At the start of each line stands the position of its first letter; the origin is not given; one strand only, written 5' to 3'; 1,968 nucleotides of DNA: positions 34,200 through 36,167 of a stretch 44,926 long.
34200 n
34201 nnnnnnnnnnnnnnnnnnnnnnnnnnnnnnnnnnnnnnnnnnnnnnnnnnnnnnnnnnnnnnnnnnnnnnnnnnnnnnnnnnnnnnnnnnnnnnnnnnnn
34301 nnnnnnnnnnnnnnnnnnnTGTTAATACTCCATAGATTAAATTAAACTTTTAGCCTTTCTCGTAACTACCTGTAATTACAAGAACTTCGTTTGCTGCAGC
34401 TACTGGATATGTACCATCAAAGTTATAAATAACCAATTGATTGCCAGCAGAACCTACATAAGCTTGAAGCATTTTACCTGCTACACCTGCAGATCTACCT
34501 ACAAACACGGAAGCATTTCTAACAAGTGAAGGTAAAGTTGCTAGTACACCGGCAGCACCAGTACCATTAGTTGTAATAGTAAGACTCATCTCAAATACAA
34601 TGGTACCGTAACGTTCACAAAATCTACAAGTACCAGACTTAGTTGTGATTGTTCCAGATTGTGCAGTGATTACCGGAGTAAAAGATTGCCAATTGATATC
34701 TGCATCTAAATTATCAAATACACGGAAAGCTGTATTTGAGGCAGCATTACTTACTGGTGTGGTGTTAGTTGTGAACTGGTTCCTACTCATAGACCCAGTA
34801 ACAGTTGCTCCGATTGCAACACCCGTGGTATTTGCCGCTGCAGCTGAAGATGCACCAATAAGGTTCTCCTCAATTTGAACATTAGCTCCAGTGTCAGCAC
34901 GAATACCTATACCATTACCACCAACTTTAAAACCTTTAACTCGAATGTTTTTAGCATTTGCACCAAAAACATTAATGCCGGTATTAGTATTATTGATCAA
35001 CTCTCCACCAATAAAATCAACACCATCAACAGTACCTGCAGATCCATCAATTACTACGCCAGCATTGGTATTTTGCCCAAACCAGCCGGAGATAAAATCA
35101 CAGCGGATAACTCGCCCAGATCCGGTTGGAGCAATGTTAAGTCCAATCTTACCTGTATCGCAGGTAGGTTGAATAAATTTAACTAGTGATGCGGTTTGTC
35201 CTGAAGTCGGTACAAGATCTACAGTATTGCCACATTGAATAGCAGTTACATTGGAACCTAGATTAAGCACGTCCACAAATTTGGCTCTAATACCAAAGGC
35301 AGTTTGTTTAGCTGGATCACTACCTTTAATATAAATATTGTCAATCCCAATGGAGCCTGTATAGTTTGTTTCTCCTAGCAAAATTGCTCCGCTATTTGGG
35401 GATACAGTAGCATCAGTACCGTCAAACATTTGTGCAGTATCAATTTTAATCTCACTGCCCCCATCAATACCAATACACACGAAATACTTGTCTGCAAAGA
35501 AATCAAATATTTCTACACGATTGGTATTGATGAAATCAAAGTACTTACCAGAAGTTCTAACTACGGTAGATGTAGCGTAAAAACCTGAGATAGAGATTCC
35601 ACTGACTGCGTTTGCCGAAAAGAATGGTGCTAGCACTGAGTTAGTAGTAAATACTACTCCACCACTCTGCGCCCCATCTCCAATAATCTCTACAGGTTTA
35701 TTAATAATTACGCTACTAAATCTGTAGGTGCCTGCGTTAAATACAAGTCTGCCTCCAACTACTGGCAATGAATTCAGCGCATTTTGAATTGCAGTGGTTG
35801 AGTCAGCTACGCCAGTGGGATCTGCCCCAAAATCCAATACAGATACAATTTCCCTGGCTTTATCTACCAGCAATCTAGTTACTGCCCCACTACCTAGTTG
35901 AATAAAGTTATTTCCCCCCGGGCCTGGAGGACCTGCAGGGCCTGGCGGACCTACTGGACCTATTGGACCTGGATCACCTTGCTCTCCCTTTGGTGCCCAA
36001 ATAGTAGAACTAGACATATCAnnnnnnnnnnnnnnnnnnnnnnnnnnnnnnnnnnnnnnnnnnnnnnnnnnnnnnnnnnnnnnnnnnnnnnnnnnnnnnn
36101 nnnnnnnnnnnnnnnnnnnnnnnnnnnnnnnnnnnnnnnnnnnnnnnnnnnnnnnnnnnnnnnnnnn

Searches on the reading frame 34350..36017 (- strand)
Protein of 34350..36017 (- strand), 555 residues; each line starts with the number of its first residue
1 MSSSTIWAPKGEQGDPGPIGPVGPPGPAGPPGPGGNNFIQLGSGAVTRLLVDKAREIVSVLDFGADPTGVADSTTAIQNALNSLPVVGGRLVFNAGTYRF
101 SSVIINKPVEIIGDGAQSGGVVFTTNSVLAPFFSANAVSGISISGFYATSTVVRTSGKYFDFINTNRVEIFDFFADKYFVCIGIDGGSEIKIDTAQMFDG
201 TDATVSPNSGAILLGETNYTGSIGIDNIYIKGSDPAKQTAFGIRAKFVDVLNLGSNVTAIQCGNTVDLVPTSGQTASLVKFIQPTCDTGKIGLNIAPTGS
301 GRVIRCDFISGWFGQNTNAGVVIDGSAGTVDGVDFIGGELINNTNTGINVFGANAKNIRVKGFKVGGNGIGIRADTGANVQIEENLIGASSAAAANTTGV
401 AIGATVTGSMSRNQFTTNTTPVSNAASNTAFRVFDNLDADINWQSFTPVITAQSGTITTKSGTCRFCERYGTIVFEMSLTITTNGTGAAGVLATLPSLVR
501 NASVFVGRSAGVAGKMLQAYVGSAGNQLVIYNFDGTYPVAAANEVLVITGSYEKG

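Call 20: search_protein_families(library=phrogs, proteins=[window:34350-36017:-], max_evalue=0.001)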
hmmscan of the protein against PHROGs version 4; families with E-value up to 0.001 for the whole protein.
window:34350-36017:- (555 aa): 9 families
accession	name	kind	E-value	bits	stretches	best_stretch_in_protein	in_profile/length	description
phrog_20231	-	tail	1.4e-16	61.2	1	44-115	160-230/691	tail protein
phrog_14558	-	tail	5.6e-10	39.1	1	39-152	87-193/740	tail spike protein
phrog_13893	-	tail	1.4e-09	37.9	1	36-103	176-242/648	tail protein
phrog_2234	-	tail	3.6e-09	36.8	1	51-106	179-235/757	tail spike protein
phrog_4775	-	connector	1.1e-07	31.2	1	47-123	123-196/876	pre-neck appendage protein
phrog_28781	-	tail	1.3e-07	31.1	1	44-95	157-210/644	tail spike protein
phrog_1171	-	tail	1.4e-05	24.7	1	37-92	179-232/954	tail spike protein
phrog_27055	-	unknown function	5.7e-05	24.5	1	54-82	117-145/147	-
phrog_5073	-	tail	0.00012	22.2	1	10-36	102-128/519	tail fiber protein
